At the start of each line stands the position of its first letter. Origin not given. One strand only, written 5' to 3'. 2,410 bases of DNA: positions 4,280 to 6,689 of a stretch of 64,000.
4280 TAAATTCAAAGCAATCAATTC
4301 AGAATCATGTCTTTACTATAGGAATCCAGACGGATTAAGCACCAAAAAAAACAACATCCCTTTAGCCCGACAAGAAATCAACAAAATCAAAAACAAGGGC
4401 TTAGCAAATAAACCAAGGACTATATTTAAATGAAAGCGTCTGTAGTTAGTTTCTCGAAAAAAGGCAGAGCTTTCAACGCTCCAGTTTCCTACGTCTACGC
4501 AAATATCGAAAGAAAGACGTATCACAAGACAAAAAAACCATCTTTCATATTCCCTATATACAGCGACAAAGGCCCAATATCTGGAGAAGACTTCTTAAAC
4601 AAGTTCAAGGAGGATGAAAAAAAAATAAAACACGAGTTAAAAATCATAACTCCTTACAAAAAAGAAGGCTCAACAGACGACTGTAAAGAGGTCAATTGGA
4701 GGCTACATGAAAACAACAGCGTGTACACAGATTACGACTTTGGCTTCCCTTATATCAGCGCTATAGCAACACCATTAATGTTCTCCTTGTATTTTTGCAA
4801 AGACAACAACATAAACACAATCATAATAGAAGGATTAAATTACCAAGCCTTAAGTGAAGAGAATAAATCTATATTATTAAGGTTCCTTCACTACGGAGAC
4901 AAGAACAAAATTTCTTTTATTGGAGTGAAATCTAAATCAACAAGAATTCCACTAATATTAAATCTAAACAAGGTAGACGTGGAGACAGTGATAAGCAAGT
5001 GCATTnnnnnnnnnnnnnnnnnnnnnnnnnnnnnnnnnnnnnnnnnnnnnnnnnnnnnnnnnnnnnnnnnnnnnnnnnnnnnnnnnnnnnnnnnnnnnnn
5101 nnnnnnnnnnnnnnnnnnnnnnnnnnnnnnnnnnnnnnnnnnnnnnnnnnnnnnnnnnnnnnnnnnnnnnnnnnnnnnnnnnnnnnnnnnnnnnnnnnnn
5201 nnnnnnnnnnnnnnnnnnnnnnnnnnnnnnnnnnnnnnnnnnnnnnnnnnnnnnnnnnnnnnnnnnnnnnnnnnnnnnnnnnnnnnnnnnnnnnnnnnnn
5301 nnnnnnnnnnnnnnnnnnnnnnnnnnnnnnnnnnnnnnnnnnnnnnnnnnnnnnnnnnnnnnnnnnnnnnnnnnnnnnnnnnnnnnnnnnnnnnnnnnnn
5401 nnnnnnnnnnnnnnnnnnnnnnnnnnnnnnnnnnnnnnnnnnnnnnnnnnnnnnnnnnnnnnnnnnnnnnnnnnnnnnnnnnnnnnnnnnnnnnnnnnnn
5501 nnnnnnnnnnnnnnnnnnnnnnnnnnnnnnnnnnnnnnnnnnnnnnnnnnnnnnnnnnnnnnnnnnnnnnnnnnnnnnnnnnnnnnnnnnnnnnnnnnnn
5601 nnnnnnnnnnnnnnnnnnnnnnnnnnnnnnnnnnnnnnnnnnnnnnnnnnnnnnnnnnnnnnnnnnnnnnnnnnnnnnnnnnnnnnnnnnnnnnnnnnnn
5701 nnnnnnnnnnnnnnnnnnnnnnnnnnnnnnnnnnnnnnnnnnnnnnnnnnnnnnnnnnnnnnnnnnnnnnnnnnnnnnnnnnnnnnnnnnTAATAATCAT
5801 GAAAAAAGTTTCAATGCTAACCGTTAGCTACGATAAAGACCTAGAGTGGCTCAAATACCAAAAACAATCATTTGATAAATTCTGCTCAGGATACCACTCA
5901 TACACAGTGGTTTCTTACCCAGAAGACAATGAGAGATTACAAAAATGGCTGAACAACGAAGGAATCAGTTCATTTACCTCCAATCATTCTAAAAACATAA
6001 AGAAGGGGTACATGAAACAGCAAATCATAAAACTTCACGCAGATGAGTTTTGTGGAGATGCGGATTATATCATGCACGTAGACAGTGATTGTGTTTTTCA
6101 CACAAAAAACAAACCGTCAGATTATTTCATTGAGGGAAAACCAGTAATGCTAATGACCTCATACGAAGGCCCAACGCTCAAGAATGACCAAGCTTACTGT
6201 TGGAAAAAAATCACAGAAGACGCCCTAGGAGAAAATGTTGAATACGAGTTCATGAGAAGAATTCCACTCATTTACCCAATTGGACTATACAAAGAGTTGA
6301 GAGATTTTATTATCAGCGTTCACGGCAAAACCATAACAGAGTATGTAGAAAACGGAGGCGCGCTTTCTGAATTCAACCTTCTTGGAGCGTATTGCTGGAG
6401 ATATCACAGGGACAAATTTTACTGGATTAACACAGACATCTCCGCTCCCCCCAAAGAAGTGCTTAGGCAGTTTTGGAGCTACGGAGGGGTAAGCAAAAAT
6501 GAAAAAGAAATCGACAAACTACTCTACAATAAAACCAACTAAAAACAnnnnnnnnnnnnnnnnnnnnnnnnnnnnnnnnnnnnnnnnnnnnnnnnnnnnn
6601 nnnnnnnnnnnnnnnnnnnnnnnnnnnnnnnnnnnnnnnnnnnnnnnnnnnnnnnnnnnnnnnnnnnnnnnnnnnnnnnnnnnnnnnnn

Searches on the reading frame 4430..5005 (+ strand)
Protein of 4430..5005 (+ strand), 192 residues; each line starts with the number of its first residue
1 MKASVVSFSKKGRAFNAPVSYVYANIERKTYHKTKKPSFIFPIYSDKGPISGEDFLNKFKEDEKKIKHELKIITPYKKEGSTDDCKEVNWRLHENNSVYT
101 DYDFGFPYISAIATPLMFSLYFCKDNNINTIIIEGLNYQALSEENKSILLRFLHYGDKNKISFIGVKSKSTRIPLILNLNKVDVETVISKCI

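Call 7: search_protein_families(library=pfam, proteins=[window:4430-5005:+], max_evalue=0.1)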
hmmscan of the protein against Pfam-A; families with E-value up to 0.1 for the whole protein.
window:4430-5005:+ (192 aa): 1 family
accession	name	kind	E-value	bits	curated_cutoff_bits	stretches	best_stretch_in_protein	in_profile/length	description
PF05619.16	DUF787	-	0.017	14.8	25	1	11-81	94-166/369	Borrelia burgdorferi protein of unknown function (DUF787)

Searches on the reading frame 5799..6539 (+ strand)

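Call 7: search_protein_families(library=pfam, proteins=[window:5799-6539:+], max_evalue=0.1)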
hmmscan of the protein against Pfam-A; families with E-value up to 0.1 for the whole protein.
window:5799-6539:+ (247 aa): 1 family
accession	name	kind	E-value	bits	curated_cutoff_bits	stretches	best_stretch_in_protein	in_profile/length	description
PF20102.4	DUF6492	-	0.0013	18.3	22.9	1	63-119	81-135/291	Family of unknown function (DUF6492)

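Call 85: search_protein_families(library=ncbifam, proteins=[window:5799-6539:+], max_evalue=0.01)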
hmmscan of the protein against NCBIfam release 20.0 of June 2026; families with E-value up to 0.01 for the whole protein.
window:5799-6539:+ (247 aa): 0 families
